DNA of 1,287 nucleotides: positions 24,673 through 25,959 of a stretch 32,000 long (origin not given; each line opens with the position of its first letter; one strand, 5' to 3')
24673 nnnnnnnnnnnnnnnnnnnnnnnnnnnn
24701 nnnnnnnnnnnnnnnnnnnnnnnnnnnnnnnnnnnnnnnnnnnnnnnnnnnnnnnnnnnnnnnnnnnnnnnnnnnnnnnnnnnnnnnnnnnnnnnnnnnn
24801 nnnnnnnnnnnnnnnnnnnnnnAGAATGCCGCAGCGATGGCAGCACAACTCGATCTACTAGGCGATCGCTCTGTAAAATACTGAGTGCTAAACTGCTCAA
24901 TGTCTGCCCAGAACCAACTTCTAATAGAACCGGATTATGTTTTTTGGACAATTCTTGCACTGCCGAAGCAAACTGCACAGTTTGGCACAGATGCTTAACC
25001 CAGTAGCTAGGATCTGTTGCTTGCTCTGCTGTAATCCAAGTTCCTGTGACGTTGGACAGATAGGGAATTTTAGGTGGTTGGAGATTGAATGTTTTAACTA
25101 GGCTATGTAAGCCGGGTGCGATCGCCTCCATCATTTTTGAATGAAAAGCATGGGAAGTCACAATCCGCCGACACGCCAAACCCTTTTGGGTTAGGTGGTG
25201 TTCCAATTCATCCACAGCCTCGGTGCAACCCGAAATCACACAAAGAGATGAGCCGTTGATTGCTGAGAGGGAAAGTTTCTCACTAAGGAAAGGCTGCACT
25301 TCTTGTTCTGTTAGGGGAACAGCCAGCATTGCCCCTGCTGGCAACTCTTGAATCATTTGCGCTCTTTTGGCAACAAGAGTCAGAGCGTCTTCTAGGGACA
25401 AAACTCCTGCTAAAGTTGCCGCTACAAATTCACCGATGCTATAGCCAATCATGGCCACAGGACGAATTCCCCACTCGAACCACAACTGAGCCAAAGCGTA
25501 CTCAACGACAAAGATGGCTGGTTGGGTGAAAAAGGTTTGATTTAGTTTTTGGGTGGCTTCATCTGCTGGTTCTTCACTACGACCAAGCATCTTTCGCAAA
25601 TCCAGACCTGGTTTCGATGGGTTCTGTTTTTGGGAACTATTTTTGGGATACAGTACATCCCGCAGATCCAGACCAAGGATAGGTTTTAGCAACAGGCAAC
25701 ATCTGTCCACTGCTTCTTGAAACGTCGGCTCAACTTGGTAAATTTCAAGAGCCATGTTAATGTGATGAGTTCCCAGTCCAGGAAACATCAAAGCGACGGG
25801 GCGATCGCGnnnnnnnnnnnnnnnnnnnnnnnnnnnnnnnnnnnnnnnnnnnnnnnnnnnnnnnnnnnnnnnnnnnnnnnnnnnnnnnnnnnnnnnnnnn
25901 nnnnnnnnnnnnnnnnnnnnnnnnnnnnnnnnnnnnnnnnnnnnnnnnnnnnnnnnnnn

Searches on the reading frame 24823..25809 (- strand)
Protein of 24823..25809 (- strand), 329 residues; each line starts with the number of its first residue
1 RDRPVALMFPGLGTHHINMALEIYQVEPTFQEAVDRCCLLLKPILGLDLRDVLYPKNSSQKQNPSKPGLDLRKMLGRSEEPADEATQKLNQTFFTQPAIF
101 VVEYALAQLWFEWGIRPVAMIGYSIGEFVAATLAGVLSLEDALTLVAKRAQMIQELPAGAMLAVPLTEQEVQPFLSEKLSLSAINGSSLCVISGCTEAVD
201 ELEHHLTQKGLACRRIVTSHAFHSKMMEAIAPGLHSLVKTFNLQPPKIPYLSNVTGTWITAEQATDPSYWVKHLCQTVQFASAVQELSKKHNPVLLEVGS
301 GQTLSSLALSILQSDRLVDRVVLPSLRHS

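Call 15: search_solved_structures(query=window:24823-25809:-, max_evalue=1e-10, show_alignments=0)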
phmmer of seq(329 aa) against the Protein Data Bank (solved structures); distinct sequences matched with E-value up to 1e-10: 100 (the best 60 are shown).
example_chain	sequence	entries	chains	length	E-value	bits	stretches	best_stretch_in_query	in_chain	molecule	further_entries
4qbu_A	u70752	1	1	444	8.2e-75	255.2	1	83-316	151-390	ZmaA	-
8xjy_A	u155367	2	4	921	1.9e-66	227.7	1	69-318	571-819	Polyketide synthase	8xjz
8xju_A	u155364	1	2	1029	2.3e-66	227.4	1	69-318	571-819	Polyketide synthase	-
5yda_A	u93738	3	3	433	5.1e-63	216.4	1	98-316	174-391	PKS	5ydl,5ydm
4mz0_A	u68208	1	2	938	1.1e-54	189.1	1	88-309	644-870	CurL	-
9iyw_A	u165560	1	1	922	6.7e-52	179.9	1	6-313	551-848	Polyketide synthase,GfsA KSQ-AncAT chimeric protein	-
6iyo_A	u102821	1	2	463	4.2e-47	164.2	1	86-324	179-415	Type I modular polyketide synthase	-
11sz_A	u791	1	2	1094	1.1e-44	156.2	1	86-312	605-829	6-deoxyerythronolide-B synthase, Erythronolide synthase EryA2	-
8in9_A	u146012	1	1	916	2.1e-44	155.3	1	6-312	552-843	Polyketide synthase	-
7vee_A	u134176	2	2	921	2.3e-44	155.2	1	6-312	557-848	Polyketide synthase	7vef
7m7j_B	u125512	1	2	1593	5.8e-38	134.2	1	6-306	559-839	EryAI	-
7m7i_B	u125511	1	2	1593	6e-38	134.1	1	6-306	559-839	EryAI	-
9pc6_A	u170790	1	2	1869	7.1e-38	133.9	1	91-305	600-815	6-deoxyerythronolide-B synthase,RifR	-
7m7f_B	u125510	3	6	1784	7.5e-38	133.8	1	6-306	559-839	EryAI,6-deoxyerythronolide-B synthase EryA3, modules 5 and 6 chimera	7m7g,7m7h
8tjn_B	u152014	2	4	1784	7.5e-38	133.8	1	6-306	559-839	EryAI,6-deoxyerythronolide-B synthase EryA3, modules 5 and 6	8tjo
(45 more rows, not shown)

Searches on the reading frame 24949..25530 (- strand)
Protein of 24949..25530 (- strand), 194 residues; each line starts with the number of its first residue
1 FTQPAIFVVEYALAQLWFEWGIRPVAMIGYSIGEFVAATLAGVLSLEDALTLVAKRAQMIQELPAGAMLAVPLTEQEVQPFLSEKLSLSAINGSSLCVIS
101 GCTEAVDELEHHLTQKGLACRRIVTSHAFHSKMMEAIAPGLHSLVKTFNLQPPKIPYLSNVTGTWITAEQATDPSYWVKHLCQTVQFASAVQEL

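Call 57: find_related_loci(query=window:24949-25530:-, collection=metagenome_contigs, flank=10000)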
Query seq(194 aa) (194 aa) in metagenome_contigs; peptide patterns used: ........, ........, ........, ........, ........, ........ (x = any residue, [..] = any of these).
565 stretches matched a pattern; 41 encode a relative of the query (tblastn E <= 1e-3); 40 distinct loci.
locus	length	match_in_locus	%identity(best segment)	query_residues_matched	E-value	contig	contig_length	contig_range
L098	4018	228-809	97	1-194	6e-129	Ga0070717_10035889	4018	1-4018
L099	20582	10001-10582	79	1-194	4e-104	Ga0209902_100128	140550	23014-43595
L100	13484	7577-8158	79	1-194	8e-104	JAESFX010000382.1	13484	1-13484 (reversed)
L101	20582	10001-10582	78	1-194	6e-103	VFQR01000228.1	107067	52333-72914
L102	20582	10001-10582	76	1-194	3e-102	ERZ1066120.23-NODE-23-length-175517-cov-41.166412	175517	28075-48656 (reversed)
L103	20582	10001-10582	77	1-194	9e-102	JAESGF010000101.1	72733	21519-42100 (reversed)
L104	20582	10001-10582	76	1-194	2e-101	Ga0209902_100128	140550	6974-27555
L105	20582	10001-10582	77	1-194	3e-101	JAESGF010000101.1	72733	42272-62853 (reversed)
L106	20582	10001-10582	76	1-194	8e-101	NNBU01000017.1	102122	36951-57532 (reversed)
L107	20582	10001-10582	75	1-194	1e-99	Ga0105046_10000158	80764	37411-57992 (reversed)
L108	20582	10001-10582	74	1-194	6e-99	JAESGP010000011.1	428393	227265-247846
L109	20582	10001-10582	75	1-194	2e-97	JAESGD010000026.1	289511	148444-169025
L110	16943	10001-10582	73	1-194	1e-96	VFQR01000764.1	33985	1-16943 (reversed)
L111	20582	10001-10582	73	1-194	7e-97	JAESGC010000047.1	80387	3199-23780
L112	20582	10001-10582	74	1-194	1e-96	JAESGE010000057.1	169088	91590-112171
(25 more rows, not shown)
